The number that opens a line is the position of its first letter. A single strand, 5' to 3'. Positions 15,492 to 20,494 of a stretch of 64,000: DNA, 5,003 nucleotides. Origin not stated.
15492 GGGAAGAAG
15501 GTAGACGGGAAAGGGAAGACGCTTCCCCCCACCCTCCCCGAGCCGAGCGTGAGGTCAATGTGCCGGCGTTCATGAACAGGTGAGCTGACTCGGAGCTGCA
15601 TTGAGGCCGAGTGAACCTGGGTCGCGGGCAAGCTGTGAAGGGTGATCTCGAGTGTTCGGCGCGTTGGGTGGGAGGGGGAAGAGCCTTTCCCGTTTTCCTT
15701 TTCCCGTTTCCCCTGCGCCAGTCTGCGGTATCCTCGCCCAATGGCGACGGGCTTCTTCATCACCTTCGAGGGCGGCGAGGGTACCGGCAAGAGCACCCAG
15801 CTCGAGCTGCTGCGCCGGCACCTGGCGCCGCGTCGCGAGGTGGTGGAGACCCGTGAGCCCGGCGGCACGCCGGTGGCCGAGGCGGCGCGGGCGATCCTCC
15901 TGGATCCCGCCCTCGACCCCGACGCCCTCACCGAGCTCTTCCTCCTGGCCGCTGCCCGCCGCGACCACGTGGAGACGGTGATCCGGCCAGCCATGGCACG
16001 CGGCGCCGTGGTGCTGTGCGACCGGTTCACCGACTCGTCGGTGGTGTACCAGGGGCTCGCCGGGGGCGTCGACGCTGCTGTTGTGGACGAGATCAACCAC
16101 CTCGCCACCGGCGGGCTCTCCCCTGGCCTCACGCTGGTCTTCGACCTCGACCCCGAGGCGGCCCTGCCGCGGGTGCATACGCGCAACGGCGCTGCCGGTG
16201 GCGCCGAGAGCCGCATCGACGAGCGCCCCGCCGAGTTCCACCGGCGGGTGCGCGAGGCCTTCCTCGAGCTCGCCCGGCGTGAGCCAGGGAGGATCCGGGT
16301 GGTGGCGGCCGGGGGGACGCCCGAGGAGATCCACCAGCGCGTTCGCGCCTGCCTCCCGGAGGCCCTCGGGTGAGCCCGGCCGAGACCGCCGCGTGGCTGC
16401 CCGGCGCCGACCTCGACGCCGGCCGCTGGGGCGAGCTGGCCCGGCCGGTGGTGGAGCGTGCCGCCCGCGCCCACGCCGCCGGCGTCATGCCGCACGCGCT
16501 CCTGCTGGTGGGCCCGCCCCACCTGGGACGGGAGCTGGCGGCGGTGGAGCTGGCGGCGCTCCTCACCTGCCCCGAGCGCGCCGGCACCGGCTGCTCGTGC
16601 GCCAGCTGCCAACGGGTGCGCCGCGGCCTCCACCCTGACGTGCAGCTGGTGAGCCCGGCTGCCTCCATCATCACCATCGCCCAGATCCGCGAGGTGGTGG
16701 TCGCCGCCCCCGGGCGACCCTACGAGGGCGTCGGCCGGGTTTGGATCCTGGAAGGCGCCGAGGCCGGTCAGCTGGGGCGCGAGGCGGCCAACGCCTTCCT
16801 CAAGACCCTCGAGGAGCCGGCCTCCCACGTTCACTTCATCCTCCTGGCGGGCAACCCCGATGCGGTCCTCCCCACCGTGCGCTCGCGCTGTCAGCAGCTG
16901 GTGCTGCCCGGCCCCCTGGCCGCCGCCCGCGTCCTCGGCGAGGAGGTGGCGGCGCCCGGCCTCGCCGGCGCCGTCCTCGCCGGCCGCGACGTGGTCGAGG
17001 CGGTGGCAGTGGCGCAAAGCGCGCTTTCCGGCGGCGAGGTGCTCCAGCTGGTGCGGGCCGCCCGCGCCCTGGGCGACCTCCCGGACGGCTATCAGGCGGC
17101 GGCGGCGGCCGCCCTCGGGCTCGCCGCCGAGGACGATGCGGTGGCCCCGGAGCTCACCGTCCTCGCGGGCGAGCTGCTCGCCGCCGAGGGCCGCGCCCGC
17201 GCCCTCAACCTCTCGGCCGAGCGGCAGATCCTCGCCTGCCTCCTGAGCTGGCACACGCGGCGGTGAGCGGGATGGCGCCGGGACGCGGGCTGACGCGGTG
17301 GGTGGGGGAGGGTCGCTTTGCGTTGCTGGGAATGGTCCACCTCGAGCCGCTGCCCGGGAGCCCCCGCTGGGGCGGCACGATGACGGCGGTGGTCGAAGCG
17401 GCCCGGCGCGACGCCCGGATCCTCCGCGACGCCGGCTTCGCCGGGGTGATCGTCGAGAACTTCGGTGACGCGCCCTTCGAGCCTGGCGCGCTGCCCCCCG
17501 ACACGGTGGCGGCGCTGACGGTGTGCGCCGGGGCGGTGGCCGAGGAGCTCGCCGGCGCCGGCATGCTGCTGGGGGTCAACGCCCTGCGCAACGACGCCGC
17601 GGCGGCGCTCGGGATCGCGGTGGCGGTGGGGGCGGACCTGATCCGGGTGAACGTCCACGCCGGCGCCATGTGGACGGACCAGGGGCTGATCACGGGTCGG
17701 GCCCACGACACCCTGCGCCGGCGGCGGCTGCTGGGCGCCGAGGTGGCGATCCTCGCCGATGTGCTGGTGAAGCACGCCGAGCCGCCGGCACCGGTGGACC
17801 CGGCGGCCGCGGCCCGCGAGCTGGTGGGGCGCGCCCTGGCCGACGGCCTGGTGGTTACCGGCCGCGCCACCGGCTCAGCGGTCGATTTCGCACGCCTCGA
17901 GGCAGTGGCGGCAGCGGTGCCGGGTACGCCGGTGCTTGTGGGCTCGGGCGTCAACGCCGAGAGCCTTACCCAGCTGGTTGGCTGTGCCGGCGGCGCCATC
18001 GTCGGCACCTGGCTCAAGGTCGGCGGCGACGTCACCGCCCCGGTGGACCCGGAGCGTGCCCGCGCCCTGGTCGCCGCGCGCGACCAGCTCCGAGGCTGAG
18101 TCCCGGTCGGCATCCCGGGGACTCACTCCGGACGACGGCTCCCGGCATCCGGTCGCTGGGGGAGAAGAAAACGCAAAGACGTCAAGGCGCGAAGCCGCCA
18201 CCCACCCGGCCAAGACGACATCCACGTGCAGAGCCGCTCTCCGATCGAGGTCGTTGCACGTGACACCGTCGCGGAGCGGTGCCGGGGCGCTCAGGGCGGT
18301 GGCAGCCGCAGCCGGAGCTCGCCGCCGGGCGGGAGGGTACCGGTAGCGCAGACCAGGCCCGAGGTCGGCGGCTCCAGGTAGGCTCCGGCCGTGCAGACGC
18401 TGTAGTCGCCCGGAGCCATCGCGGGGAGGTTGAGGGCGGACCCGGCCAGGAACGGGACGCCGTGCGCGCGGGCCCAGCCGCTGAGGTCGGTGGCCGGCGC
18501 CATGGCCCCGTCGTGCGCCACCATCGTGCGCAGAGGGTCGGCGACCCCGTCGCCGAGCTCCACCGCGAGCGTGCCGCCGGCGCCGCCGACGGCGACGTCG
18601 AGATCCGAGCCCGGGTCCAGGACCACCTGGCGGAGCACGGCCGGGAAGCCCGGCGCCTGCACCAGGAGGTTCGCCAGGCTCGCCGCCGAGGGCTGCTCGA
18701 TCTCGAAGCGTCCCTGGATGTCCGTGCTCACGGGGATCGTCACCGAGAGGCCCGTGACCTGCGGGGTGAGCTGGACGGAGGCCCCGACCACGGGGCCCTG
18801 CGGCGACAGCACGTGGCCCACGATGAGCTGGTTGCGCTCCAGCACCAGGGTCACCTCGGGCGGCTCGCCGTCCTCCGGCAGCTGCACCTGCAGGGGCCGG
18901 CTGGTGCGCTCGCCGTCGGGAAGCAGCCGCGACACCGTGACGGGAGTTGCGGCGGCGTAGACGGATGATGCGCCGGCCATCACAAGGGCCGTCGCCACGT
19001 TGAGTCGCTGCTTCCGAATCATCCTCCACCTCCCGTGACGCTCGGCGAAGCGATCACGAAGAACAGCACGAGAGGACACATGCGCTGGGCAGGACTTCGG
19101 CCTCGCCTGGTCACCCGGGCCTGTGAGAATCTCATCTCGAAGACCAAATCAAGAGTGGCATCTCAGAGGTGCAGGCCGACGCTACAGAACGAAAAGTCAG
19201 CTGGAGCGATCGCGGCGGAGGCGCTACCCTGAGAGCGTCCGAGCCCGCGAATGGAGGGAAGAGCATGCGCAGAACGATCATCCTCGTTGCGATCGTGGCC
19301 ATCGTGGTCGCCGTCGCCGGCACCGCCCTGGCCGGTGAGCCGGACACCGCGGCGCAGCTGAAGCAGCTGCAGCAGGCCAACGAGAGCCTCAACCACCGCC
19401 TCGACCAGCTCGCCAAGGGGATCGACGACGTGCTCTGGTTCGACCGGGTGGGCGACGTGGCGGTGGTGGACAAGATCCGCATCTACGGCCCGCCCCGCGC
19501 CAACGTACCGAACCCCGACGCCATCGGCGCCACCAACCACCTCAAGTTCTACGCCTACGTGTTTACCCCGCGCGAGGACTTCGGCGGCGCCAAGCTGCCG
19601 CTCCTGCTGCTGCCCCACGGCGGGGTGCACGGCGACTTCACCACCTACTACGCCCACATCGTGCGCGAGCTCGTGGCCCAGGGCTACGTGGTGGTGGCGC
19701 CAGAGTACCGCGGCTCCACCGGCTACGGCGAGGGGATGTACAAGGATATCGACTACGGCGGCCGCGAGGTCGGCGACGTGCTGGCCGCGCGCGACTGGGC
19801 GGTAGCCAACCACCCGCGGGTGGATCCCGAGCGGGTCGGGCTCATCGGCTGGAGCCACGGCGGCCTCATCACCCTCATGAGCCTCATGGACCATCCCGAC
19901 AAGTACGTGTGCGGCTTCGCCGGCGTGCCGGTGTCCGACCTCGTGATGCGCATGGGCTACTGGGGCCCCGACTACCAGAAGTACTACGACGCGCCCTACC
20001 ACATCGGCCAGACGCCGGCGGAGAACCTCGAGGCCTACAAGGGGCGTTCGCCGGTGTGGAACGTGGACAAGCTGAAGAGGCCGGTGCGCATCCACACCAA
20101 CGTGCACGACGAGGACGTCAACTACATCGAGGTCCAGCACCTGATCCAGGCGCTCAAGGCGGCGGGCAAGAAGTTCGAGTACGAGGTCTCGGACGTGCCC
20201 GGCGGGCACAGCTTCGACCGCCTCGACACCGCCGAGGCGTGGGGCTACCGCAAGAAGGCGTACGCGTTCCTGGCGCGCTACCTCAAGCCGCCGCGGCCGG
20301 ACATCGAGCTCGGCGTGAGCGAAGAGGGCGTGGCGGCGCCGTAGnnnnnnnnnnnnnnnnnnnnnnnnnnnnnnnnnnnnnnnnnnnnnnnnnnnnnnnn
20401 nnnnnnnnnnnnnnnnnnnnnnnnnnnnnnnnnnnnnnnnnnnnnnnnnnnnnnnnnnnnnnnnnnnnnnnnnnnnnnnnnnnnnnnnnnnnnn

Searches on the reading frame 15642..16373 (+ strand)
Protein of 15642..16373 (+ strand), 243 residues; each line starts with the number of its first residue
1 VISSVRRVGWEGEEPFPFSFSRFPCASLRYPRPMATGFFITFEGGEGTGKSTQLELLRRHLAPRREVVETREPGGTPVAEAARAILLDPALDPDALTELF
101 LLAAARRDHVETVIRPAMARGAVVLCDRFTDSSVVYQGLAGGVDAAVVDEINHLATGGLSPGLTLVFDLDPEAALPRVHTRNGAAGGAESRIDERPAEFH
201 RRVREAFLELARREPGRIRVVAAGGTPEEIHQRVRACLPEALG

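Call 66: search_protein_families(library=pfam, max_evalue=0.00001, proteins=[window:15642-16373:+])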
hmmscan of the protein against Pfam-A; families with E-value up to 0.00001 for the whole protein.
window:15642-16373:+ (243 aa): 2 families
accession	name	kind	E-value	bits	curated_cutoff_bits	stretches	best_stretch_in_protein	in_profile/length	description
PF02223.23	Thymidylate_kin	-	3.5e-43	147.9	27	1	42-233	1-184/185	Thymidylate kinase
PF13521.12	AAA_28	-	3.3e-07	31.1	27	1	40-174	2-121/164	AAA domain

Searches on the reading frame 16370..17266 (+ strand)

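Call 66: search_protein_families(library=pfam, max_evalue=0.00001, proteins=[window:16370-17266:+])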
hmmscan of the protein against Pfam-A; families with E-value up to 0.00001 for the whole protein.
window:16370-17266:+ (298 aa): 1 family
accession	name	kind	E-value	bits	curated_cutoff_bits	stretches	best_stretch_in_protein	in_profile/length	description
PF13177.12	DNA_pol3_delta2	-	8.1e-36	123.9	27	1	28-180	6-158/161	DNA polymerase III, delta subunit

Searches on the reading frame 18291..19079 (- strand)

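Call 66: search_protein_families(library=pfam, max_evalue=0.00001, proteins=[window:18291-19079:-])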
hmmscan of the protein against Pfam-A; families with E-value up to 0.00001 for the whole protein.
window:18291-19079:- (262 aa): 1 family
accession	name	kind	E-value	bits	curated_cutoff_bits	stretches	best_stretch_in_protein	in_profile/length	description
PF13620.12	CarboxypepD_reg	-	1.3e-07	32.3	32.3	1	86-163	2-78/82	Carboxypeptidase regulatory-like domain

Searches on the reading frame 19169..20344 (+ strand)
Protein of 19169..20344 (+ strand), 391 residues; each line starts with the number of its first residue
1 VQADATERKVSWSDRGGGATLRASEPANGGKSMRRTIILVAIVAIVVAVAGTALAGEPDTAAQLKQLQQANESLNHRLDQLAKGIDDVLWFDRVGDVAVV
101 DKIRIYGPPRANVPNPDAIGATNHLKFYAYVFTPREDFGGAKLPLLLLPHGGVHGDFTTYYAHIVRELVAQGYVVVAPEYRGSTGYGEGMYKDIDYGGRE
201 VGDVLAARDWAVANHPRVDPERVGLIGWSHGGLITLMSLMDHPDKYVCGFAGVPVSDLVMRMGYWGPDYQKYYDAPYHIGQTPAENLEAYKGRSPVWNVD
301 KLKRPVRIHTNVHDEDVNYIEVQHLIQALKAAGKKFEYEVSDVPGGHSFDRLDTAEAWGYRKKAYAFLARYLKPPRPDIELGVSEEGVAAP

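Call 17: search_protein_families(library=pfam, proteins=[window:19169-20344:+], max_evalue=0.01)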
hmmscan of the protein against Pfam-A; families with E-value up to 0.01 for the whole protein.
window:19169-20344:+ (391 aa): 13 families
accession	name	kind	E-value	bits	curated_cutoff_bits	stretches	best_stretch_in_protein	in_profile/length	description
PF00326.27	Peptidase_S9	-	2.1e-33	116.1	22.6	1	168-373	10-211/213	Prolyl oligopeptidase family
PF02129.25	Peptidase_S15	-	2.5e-11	44.2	23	1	129-263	7-136/262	X-Pro dipeptidyl-peptidase (S15 family)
PF20434.5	BD-FAE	-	4.4e-08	33.3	26.8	1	146-329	16-215/215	BD-FAE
PF01738.24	DLH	-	9.4e-08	32.3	21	1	152-364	24-201/217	Dienelactone hydrolase family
PF12146.15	Hydrolase_4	-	1.2e-06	28.4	27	1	155-247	14-102/239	Serine aminopeptidase, S33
PF12697.13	Abhydrolase_6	-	1.4e-05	26.3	26.3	1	147-266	2-101/217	Alpha/beta hydrolase family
PF00561.26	Abhydrolase_1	-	2.6e-05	24.5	25.8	1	144-245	1-93/245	alpha/beta hydrolase fold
PF00756.26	Esterase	-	0.00036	20.8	22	1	212-317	106-195/251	Putative esterase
PF07224.18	Chlorophyllase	-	0.00036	19.9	26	1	132-234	34-129/301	Chlorophyllase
PF05448.18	AXE1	-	0.00045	19.5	21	1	211-237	166-192/321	Acetyl xylan esterase (AXE1)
PF03403.19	PAF-AH_p_II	-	0.0005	19.2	20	1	141-182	98-137/372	Platelet-activating factor acetylhydrolase, isoform II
PF07859.19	Abhydrolase_3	-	0.0013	19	25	0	154-339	11-199/210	alpha/beta hydrolase fold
PF03583.20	LIP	-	0.0017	18.2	23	0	162-237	16-87/286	Secretory lipase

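Call 81: find_homologous_proteins(query=window:19169-20344:+, max_evalue=1e-40)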
Query window:19169-20344:+ (391 aa): 7619 proteins with E <= 1e-40 among 8000 candidates; the best 120 are listed.
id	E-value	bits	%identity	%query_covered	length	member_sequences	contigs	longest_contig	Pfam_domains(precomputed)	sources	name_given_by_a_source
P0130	1.4e-244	830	100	92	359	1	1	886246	PF02129.25,PF00326.28,PF12697.14,PF01738.25,PF00561.27,PF12146.16,PF20434.6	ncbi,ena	-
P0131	7.6e-177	607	73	91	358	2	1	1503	PF02129.25,PF00326.28,PF12697.14,PF01738.25,PF20434.6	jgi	-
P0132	2.3e-176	605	74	90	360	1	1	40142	PF02129.25,PF00326.28,PF01738.25,PF20434.6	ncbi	-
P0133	2.4e-175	602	72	92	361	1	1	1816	PF02129.25,PF00326.28,PF12697.14,PF01738.25,PF00561.27,PF12146.16,PF20434.6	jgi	-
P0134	3.1e-175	601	77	83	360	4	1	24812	PF02129.25,PF00756.27,PF00326.28,PF01738.25,PF00561.27,PF12146.16,PF20434.6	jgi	-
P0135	7.1e-175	600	75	85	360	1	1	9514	PF02129.25,PF00326.28,PF01738.25,PF12146.16,PF20434.6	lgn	-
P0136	3.8e-174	598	72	92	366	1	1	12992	PF02129.25,PF00326.28,PF12697.14,PF01738.25,PF12146.16,PF20434.6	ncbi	-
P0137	4.9e-174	597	72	89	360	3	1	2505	PF02129.25,PF00326.28,PF12697.14,PF01738.25,PF12146.16,PF20434.6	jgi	jgi:dipeptidyl aminopeptidase/acylaminoacyl peptidase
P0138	8.3e-174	597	72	92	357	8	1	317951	PF02129.25,PF00326.28,PF07859.20,PF01738.25,PF12146.16,PF20434.6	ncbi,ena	-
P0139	2.1e-173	595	72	92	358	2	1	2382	PF02129.25,PF00326.28,PF12697.14,PF01738.25,PF20434.6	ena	-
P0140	5.6e-173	594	71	91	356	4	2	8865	PF02129.25,PF00756.27,PF00326.28,PF01738.25,PF12146.16,PF20434.6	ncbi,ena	-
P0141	5.9e-173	594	71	92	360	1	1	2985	PF02129.25,PF00326.28,PF01738.25,PF12146.16,PF20434.6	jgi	-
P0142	1.4e-172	593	71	92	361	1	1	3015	PF02129.25,PF00326.28,PF01738.25,PF00561.27,PF12146.16,PF20434.6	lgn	-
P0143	1.7e-172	592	74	88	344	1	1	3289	PF02129.25,PF00326.28,PF12697.14,PF01738.25,PF12146.16,PF20434.6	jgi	-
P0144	4.8e-172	591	71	91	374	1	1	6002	PF02129.25,PF00326.28,PF12697.14,PF01738.25,PF12146.16,PF20434.6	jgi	jgi:dipeptidyl aminopeptidase/acylaminoacyl peptidase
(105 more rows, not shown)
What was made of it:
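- Checked: Peptidase_S9 occupies 19169-20344 on + (real product 359 aa, call 81).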

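Call 82: find_encoding_contigs(protein=P0132, flank=6000, max_places=1)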
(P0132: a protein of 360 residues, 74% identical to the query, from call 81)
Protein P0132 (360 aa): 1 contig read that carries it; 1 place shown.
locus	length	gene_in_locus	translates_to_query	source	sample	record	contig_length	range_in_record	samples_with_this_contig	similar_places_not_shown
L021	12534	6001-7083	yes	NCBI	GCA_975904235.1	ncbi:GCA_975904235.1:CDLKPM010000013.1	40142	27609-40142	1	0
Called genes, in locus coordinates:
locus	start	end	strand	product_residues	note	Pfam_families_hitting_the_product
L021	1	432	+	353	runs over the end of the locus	-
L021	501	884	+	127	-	PF00072:Response_reg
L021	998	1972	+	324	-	-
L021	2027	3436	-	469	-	PF12704:MacB_PCD (weak), PF02687:FtsX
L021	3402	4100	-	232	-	PF00005:ABC_tran, PF13304:AAA_21 (weak)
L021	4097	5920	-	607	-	-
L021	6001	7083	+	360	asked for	PF01738:DLH (faint), PF02129:Peptidase_S15, PF20434:BD-FAE (faint), PF00326:Peptidase_S9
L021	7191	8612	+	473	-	PF03007:WS_DGAT_cat, PF00668:Condensation (faint), PF06974:WS_DGAT_C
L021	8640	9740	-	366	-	PF00365:PFK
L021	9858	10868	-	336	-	PF00056:Ldh_1_N, PF02866:Ldh_1_C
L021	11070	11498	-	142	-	-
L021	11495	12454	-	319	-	-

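Call 83: find_encoding_contigs(protein=P0134, flank=6000, max_places=1)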
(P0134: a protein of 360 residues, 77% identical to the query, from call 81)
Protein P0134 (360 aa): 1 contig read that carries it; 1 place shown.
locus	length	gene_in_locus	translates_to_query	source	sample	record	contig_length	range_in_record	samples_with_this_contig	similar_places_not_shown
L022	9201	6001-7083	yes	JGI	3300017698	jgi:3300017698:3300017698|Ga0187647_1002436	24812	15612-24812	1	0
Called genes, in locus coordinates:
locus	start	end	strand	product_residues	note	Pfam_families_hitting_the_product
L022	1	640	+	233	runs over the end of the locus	PF07238:PilZ (weak)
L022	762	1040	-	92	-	-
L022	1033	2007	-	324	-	PF02951:GSH-S_N, PF02955:GSH-S_ATP, PF08443:RimK (weak)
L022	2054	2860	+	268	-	PF00753:Lactamase_B, PF16123:HAGH_C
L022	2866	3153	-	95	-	PF00462:Glutaredoxin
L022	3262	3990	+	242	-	PF00117:GATase, PF07722:Peptidase_C26 (weak)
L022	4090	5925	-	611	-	-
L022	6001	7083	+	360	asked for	PF00756:Esterase (weak), PF01738:DLH (weak), PF02129:Peptidase_S15, PF20434:BD-FAE (weak), PF00561:Abhydrolase_1 (weak), PF12146:Hydrolase_4 (weak), PF00326:Peptidase_S9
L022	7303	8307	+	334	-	PF03007:WS_DGAT_cat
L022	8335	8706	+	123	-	PF06974:WS_DGAT_C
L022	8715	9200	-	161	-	?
